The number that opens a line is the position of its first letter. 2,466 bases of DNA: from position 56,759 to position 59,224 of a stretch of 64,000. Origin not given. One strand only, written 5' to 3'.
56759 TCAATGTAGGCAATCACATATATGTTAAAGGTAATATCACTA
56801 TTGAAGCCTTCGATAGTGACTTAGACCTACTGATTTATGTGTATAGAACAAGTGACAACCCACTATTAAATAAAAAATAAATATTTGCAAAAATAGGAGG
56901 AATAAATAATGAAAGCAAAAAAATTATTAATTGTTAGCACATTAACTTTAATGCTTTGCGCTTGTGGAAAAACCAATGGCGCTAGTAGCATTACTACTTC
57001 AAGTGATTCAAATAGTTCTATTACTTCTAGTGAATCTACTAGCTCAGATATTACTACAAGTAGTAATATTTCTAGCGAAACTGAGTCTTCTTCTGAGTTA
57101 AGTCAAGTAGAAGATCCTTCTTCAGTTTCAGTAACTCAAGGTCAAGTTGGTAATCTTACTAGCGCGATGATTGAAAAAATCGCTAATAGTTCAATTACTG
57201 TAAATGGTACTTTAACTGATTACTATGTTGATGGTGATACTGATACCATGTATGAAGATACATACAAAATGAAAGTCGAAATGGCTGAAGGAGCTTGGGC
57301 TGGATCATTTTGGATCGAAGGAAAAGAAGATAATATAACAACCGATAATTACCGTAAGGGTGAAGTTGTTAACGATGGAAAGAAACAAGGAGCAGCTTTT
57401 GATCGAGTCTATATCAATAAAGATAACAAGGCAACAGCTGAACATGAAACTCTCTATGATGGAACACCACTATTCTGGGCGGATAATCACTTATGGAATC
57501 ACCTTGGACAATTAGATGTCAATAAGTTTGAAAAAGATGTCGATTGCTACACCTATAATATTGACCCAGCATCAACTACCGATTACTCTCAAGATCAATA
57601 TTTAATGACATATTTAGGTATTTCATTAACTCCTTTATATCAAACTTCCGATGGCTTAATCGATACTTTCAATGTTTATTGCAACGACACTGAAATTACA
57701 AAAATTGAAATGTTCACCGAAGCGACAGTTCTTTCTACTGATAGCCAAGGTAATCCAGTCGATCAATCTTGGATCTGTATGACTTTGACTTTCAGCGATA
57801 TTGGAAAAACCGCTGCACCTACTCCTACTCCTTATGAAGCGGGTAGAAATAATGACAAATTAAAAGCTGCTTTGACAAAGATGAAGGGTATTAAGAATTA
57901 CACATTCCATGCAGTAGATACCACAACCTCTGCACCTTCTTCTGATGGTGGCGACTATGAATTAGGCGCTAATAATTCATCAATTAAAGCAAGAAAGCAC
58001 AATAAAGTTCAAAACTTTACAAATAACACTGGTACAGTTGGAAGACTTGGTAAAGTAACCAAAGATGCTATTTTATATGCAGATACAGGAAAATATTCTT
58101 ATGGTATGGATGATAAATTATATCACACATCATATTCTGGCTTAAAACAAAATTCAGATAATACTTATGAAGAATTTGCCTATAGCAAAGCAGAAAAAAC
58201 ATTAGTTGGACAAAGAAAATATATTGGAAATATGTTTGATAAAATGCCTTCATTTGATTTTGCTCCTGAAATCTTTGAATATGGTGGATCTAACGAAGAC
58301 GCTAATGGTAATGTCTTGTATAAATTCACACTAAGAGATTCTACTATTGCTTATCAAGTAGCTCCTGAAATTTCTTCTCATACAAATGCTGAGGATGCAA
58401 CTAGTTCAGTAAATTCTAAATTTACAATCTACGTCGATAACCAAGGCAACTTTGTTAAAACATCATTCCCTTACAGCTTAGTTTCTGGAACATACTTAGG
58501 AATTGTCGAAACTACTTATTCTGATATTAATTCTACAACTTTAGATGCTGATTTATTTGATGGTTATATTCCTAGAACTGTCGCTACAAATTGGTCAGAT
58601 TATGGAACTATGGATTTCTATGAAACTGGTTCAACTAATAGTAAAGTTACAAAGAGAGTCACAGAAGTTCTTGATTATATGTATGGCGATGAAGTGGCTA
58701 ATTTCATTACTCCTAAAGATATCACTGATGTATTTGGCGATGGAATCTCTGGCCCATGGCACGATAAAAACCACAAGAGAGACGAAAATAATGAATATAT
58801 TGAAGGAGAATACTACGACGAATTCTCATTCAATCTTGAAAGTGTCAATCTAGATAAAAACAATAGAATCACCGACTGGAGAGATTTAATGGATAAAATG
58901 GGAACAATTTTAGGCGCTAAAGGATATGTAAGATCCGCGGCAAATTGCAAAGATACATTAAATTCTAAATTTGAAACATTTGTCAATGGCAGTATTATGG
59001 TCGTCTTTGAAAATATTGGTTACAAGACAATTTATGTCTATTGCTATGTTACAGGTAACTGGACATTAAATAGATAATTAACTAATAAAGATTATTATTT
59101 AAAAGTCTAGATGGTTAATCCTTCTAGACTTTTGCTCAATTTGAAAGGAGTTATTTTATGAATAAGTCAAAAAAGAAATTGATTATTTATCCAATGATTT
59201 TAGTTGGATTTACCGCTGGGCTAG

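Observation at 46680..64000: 17-kb co-oriented surface-lipoprotein locus as a candidate undescribed proteolysis/adhesion system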

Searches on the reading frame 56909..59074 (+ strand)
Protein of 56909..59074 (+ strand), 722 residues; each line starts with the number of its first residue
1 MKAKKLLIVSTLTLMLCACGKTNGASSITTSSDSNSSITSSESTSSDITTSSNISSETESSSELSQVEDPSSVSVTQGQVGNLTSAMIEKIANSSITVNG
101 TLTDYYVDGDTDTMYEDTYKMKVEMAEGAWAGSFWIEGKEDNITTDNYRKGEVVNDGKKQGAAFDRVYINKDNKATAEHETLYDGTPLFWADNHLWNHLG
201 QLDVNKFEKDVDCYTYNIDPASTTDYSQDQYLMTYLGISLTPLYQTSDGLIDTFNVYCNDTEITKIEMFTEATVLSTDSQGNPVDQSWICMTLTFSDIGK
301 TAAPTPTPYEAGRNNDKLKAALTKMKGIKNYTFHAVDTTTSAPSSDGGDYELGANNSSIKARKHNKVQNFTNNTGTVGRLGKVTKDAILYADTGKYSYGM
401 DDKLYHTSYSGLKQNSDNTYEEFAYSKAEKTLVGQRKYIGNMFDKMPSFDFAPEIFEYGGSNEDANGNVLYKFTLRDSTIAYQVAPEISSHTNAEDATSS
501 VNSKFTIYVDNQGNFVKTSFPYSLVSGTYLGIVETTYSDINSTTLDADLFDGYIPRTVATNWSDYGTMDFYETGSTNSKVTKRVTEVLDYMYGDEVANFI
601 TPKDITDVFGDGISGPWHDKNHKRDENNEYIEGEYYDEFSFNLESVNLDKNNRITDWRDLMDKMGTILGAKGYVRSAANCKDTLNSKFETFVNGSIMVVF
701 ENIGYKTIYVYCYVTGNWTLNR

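Call 8: search_protein_families(library=pfam, proteins=[window:56909-59074:+], max_evalue=0.01)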
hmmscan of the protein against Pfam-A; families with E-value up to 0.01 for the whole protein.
window:56909-59074:+ (722 aa): 0 families

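Call 9: search_protein_families(library=ncbifam, proteins=[window:56909-59074:+], max_evalue=0.01)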
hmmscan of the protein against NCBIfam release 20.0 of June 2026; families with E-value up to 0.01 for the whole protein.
window:56909-59074:+ (722 aa): 0 families

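Call 11: find_encoding_contigs(protein=window:56909-59074:+, flank=10000, max_places=6)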
Protein window:56909-59074:+ (722 aa): no gene with exactly this product is on record in the collection.
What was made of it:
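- Tried and rejected: It is not on record (call 11).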

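Call 12: find_homologous_proteins(query=window:56909-59074:+, max_evalue=0.001)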
Query window:56909-59074:+ (722 aa): 170 proteins with E <= 0.001 among 8000 candidates; the best 120 are listed.
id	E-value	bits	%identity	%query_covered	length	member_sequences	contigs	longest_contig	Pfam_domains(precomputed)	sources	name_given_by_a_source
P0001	0.0e+0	1615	99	100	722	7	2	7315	-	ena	-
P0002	0.0e+0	1612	99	100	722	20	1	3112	-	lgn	-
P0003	0.0e+0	1607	99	100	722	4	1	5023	-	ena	-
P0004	0.0e+0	1188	74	100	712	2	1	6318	-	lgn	-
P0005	0.0e+0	1048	67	100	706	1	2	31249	-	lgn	-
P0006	0.0e+0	1038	64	100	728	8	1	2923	-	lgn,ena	-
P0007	0.0e+0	1031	64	100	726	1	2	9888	-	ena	-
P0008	0.0e+0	1031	64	100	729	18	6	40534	-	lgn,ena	-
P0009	1.1e-288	978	65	90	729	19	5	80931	-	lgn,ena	-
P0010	1.1e-262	892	58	100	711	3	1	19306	-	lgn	-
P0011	3.4e-262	890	58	100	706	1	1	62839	-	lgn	-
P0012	9.6e-262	889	58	100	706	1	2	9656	-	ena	-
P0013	1.8e-259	881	58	100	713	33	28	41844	-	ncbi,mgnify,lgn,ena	mgnify:FL=1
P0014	2.6e-256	871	56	100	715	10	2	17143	-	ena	-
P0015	3.7e-254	864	56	100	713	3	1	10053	-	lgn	-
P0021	9.9e-143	495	40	96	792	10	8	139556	-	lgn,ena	-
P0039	5.8e-130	453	40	93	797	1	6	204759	-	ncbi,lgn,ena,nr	ncbi:MAG: hypothetical protein IJX91_04755 [Clostridia bacterium]|nr:hypothetical protein [Clostridi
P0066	1.8e-121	425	38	90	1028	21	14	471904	PF20578.5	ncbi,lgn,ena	-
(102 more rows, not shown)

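Call 13: find_encoding_contigs(protein=P0009, flank=10000, max_places=3)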
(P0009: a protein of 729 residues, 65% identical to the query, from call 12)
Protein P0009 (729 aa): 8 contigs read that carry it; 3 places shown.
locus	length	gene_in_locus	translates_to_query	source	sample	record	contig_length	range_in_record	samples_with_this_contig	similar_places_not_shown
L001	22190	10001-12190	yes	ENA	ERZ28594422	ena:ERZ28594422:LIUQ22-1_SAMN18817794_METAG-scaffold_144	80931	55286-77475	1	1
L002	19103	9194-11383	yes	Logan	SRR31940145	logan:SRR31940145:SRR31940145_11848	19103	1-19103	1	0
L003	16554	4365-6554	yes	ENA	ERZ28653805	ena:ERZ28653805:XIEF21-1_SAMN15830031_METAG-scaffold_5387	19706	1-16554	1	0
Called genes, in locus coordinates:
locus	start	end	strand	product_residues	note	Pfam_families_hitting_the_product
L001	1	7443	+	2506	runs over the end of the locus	PF00082:Peptidase_S8, PF02225:PA, PF06280:fn3_5, PF02368:Big_2, PF13306:LRR_5, PF13855:LRR_8 (faint), PF23952:LRR_EndoS (faint), PF13306:LRR_5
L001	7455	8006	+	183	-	-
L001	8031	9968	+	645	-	-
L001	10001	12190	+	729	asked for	-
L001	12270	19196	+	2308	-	PF07523:Big_3 (faint)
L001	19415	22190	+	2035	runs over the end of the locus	-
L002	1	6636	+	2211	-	?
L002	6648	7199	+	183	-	-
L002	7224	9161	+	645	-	-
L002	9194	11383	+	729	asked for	-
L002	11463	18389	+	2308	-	PF07523:Big_3 (faint)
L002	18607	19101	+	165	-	?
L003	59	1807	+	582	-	PF13306:LRR_5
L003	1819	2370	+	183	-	-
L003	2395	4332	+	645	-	-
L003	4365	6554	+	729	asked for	-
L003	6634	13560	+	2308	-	PF07523:Big_3 (faint)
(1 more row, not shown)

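Call 14: find_encoding_contigs(protein=P0011, flank=10000, max_places=2)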
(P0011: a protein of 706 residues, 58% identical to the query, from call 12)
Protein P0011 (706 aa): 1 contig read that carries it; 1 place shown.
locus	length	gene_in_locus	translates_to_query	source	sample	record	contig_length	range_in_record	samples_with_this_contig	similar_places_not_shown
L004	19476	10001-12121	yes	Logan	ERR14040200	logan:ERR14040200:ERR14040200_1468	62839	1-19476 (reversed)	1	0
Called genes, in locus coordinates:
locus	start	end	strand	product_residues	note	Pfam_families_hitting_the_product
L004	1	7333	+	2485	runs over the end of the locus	PF00082:Peptidase_S8, PF02225:PA, PF02368:Big_2, PF13306:LRR_5, PF13855:LRR_8 (faint), PF13306:LRR_5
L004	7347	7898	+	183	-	-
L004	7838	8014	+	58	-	-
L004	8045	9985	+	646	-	-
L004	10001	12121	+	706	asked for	-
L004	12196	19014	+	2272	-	PF07523:Big_3 (faint)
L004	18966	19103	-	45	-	-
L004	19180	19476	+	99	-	?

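Call 15: find_encoding_contigs(protein=P0021, flank=10000, max_places=2)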
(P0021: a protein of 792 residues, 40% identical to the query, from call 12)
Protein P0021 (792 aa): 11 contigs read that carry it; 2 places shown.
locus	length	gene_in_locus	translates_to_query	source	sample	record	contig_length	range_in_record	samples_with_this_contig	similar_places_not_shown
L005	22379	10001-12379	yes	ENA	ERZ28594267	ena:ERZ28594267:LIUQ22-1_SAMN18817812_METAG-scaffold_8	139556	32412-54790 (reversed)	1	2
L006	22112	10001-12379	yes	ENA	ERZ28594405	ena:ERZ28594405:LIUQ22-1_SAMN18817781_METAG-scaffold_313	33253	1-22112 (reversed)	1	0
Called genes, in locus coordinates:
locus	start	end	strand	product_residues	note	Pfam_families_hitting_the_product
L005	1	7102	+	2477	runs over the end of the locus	PF23952:LRR_EndoS (faint), PF00082:Peptidase_S8, PF02225:PA, PF06280:fn3_5 (weak), PF02368:Big_2 (weak), PF26918:Ig_Eae (weak), PF13306:LRR_5, PF13306:LRR_5, +2 more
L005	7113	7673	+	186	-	-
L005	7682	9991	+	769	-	PF02368:Big_2 (weak)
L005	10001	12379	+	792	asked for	-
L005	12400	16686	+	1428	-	PF07523:Big_3 (faint)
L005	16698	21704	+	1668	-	PF09479:Flg_new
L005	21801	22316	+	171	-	PF02163:Peptidase_M50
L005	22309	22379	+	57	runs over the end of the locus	-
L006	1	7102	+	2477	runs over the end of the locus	PF23952:LRR_EndoS (faint), PF00082:Peptidase_S8, PF02225:PA, PF06280:fn3_5 (weak), PF02368:Big_2 (weak), PF26918:Ig_Eae (weak), PF13306:LRR_5, PF13306:LRR_5, +2 more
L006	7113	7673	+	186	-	-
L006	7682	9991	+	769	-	PF02368:Big_2 (weak)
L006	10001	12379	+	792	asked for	-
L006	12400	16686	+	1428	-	PF07523:Big_3 (faint)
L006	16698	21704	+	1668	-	PF09479:Flg_new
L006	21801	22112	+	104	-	?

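Call 16: find_encoding_contigs(protein=P0039, flank=10000, max_places=2)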
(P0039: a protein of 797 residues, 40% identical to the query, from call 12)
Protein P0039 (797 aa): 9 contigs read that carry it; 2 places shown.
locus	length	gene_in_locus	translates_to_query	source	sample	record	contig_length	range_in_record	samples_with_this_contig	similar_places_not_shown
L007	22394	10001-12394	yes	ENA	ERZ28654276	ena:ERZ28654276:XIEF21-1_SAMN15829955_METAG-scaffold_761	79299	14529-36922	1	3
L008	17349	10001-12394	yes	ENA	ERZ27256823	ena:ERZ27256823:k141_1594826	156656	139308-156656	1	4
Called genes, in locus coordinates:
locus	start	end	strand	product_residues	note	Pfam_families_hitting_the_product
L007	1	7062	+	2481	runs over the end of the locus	PF00082:Peptidase_S8, PF02368:Big_2 (faint), PF26918:Ig_Eae (faint), PF02225:PA, PF06280:fn3_5, PF21461:HL_N-beta (faint), PF13306:LRR_5, PF13306:LRR_5, +4 more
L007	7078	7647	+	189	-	-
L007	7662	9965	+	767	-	-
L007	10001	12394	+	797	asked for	-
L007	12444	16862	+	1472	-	PF07523:Big_3 (faint)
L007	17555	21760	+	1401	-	PF09479:Flg_new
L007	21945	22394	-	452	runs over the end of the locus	PF01554:MatE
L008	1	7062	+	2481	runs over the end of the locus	PF00082:Peptidase_S8, PF02368:Big_2 (faint), PF26918:Ig_Eae (faint), PF02225:PA, PF06280:fn3_5, PF21461:HL_N-beta (faint), PF13306:LRR_5, PF13306:LRR_5, +4 more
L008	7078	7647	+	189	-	-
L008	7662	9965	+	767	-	-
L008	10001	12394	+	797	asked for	-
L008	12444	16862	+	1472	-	PF07523:Big_3 (faint)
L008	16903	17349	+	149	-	?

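Call 17: find_encoding_contigs(protein=P0066, flank=10000, max_places=2)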
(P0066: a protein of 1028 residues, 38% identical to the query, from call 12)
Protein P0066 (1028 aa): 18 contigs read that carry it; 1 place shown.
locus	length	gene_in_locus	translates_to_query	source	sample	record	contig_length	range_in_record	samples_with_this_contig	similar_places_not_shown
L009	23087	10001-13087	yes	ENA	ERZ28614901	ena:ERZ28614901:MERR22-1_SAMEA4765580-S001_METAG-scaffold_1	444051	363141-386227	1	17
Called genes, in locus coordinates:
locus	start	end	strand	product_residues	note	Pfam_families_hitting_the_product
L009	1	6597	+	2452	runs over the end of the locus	PF00082:Peptidase_S8, PF02225:PA, PF06280:fn3_5, PF26918:Ig_Eae (faint), PF02368:Big_2, PF13306:LRR_5, PF13855:LRR_8 (faint), PF13306:LRR_5, +2 more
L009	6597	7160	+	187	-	-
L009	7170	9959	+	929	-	-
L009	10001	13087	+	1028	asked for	PF20578:aBig_2 (weak)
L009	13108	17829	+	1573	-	PF07523:Big_3 (faint)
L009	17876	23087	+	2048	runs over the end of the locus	PF09479:Flg_new (weak)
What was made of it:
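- On Dentilisin-type lipoprotein protease complex: Gaps of 0-79 nt between genes g1 to g5 in relatives, with a wider g5-g6 gap (calls 13-17).
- Checked: Orthologous g5 proteins in the closest relatives are 2272-2308 aa, and a sixth gene follows (calls 13-17).
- Inside the cassette, intergenic gaps up to g5 are 0-79 nt; the g5-g6 gap is 11-692 nt (calls 13-17).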

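Call 20: find_related_loci(query=A1, collection=genome_contigs, flank=10000)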
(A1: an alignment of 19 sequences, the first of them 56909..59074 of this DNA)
Query A1 (722 aa) in genome_contigs; peptide patterns used: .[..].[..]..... (x = any residue, [..] = any of these).
65 stretches matched a pattern; 65 encode a relative of the query (tblastn E <= 1e-3); 65 distinct loci.
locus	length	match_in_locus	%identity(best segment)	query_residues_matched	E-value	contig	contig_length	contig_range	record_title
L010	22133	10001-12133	58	1-722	0e+0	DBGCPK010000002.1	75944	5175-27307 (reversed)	MAG TPA_asm: Bacilli bacterium isolate MAG11536 contig2, whole genome shotgun sequence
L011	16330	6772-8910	58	1-722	0e+0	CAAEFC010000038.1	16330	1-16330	MAG TPA_asm: Bacilli bacterium, isolate HGM10897, WGS project CAAEFC010000000 data, contig: ERS396532_100_k85_99712, who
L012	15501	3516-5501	38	78-722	5e-138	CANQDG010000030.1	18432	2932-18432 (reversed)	MAG: uncultured Bacilli bacterium isolate Lapin-005__bin89 genome assembly, contig: Lapin-005__NODE_4002_length_18432_co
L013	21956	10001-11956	40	77-722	9e-138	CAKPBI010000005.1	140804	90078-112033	MAG: uncultured Bacilli bacterium isolate REFINED_METABAT215_TOP10_CONTIGS_1500_ASSEMBLY_K77_MERGED__Hadza_MoBio_hadza-I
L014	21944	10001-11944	42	78-722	2e-144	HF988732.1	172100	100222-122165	Coprobacillus sp. CAG:698 genomic scaffold, scf69, whole genome shotgun sequence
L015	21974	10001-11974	42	42-713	1e-135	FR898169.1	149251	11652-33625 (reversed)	Clostridium sp. CAG:288 genomic scaffold, scf3, whole genome shotgun sequence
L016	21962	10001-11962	41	75-722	4e-135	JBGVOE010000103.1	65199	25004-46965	MAG: Anaeroplasmataceae bacterium isolate fecal_MAG_218 fecal_MAG_218_contig_0103, whole genome shotgun sequence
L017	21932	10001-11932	40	75-720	1e-134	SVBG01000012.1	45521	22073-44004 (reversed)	MAG: Erysipelotrichaceae bacterium isolate SIG222 NODE_3652_length_45521_cov_7.398577, whole genome shotgun sequence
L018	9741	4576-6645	38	50-722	4e-134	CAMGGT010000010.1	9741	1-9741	MAG: uncultured Clostridia bacterium isolate SRR11551368_bin.26_metaWRAP_v1.3_MAG genome assembly, contig: ERZ11474005.4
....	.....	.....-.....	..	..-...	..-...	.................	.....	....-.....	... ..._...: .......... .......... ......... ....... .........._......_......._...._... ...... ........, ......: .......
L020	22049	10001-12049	38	23-720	5e-133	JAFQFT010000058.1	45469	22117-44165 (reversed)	MAG: Bacilli bacterium isolate RGIG1779 Goat_Cecum-4__c731088, whole genome shotgun sequence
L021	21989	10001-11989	40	64-722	3e-132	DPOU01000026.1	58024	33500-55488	MAG TPA_asm: Acholeplasmatales bacterium isolate UBA11505 contig_2956, whole genome shotgun sequence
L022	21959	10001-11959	38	77-722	4e-132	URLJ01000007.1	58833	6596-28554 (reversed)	uncultured Mollicutes bacterium isolate UMGS1109 genome assembly, contig: NODE_350_length_58833_cov_5.729117, whole geno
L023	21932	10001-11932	39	75-720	1e-131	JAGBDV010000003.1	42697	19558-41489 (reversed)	MAG: Bacilli bacterium isolate RGIG9028 Water_deer_Rectum-4__c11985, whole genome shotgun sequence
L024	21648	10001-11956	40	78-722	6e-131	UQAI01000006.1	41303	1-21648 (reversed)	uncultured Mollicutes bacterium isolate UMGS75 genome assembly, contig: NODE_178_length_41303_cov_11.594938, whole genom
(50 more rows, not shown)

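Call 23: search_solved_structures(query=A1, max_evalue=1)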
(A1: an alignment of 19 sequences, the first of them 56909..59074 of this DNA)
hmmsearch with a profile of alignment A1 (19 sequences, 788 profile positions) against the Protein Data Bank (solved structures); distinct sequences matched with E-value up to 1: 7.
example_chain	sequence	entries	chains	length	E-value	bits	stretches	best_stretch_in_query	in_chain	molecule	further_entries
7quz_AAA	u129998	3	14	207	0.0016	20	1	40-133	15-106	Beta-1,3-glucanase bglH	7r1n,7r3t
8hqz_p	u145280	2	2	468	0.015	16.8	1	49-135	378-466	Tail tube protein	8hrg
4ui9_O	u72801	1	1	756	0.14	13.5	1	362-395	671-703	ANAPHASE-PROMOTING COMPLEX SUBUNIT 5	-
5g04_O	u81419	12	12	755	0.14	13.5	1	362-395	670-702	ANAPHASE-PROMOTING COMPLEX SUBUNIT 5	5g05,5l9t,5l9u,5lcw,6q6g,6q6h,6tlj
5khr_O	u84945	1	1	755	0.14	13.5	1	362-395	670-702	Anaphase-promoting complex subunit 5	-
5a31_O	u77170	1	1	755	0.14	13.5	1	362-395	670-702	ANAPHASE-PROMOTING COMPLEX SUBUNIT 5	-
5khu_O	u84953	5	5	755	0.15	13.5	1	362-395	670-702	Anaphase-promoting complex subunit 5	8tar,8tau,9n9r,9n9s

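Call 44: search_protein_families(library=pfam, proteins=[L001:12270-19193:+, L005:12400-16683:+, L005:16698-21701:+, L007:17555-21757:+, L005:7682-9988:+, L009:7170-9956:+], max_evalue=0.01)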
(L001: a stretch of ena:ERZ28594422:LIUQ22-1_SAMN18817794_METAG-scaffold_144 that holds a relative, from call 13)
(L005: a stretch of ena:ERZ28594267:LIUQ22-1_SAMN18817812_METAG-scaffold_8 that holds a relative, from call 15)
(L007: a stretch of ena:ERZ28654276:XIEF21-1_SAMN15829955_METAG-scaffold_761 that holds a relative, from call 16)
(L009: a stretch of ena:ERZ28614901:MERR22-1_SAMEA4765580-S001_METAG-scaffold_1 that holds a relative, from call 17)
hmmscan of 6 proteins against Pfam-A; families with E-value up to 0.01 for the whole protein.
L001:12270-19193:+ (2308 aa): 1 family
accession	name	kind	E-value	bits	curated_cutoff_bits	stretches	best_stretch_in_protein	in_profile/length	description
PF07523.18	Big_3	-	1e-11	45.3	21.2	3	562-625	2-68/68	Bacterial Ig-like domain (group 3)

L005:12400-16683:+ (1428 aa): 1 family
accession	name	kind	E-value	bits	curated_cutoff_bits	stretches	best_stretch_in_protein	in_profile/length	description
PF07523.18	Big_3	-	7.3e-08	33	21.2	2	300-342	26-68/68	Bacterial Ig-like domain (group 3)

L005:16698-21701:+ (1668 aa): 2 families
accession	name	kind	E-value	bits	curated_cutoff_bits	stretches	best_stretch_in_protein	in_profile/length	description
PF09479.16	Flg_new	-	9.6e-45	151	27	6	1344-1406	2-65/65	Listeria-Bacteroides repeat domain (List_Bact_rpt)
PF18998.6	Flg_new_2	-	0.0075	16.7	23.6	1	960-1013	15-71/73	Divergent InlB B-repeat domain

L007:17555-21757:+ (1401 aa): 1 family
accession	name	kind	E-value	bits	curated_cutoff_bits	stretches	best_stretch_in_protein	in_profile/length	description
PF09479.16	Flg_new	-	2.1e-39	133.9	27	5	1132-1194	2-65/65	Listeria-Bacteroides repeat domain (List_Bact_rpt)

L005:7682-9988:+ (769 aa): 2 families
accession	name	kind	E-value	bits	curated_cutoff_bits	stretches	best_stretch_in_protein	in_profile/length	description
PF02368.24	Big_2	-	3.3e-06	27.4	22.8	1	127-183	14-70/79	Bacterial Ig-like domain (group 2)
PF07679.22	I-set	-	0.0014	19.1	23.7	1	126-170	11-53/90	Immunoglobulin I-set domain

L009:7170-9956:+ (929 aa): 2 families
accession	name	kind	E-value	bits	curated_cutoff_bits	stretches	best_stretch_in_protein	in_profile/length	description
PF13927.12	Ig_3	-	0.00076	20.4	30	0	110-153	2-48/78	Immunoglobulin domain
PF07679.22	I-set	-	0.00081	19.9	23.7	0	110-152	1-43/90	Immunoglobulin I-set domain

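Call 46: predict_structure(alignment_id=A4)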
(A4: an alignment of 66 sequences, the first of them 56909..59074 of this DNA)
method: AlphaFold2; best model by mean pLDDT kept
length: 722 residues; sequences in the alignment: 66
mean_pLDDT: 84.7   pTM: 0.76
mean pLDDT of the five models: 84.7, 84.2, 83.5, 82.5, 82.3
residues with pLDDT >= 90: 471; 70-90: 153; 50-70: 9; < 50: 89
segments of 3 or more residues with pLDDT < 50: 1-9, 12-72, 346-364
pLDDT, mean of each block of 10 residues (from residue 1): 43 43 30 27 28 27 37 72 94 96 91 92 96 92 91 89 96 96 88 93 95 94 87 95 88 95 96 87 89 97 94 96 93 94 52 35 68 91 97 86 91 93 95 92 94 97 90 94 95 92 92 94 85 96 92 93 93 81 95 95 92 92 86 91 89 90 97 95 90 97 93 93 74
secondary structure, 60 per line:
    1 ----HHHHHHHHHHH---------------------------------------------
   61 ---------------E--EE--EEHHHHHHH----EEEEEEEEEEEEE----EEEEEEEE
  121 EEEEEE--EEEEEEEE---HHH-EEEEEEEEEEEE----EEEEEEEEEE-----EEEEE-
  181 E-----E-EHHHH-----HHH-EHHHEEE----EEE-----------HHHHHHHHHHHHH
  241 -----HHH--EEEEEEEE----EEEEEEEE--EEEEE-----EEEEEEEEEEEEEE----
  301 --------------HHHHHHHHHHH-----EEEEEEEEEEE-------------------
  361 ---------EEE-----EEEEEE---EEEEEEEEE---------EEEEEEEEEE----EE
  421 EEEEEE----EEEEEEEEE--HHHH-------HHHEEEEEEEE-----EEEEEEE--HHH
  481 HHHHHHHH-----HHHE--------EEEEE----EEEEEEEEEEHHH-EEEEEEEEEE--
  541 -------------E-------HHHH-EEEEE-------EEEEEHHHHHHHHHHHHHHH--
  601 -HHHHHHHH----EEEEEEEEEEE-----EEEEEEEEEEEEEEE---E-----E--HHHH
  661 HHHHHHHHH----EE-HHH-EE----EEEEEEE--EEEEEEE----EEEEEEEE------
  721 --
elements in order (helices of 4 or more, strands of 3 or more residues): H5-15 H85-91 E96-108 E113-126 E129-136 E144-155 E160-169 E175-179 H190-193 E207-209 E214-216 H228-240 E251-258 E263-270 E273-277 E283-296 H315-325 E331-341 E370-372 E378-383 E387-395 E405-414 E419-426 E431-439 H442-445 E456-463 E469-475 H478-488 E506-510 E515-524 E529-538 H562-565 E567-571 E579-583 H584-598 H602-609 E614-624 E630-644 H657-669 E687-693 E696-702 E707-714
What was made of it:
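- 56909..59077 (+): g4: a 722-aa lipoprotein (LCAC) with a Ser/Thr-rich tether of about 55 aa, then a core containing LolA/LppX-like beta-barrel module(s). AF2 model pLDDT 84.7 (call 46).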
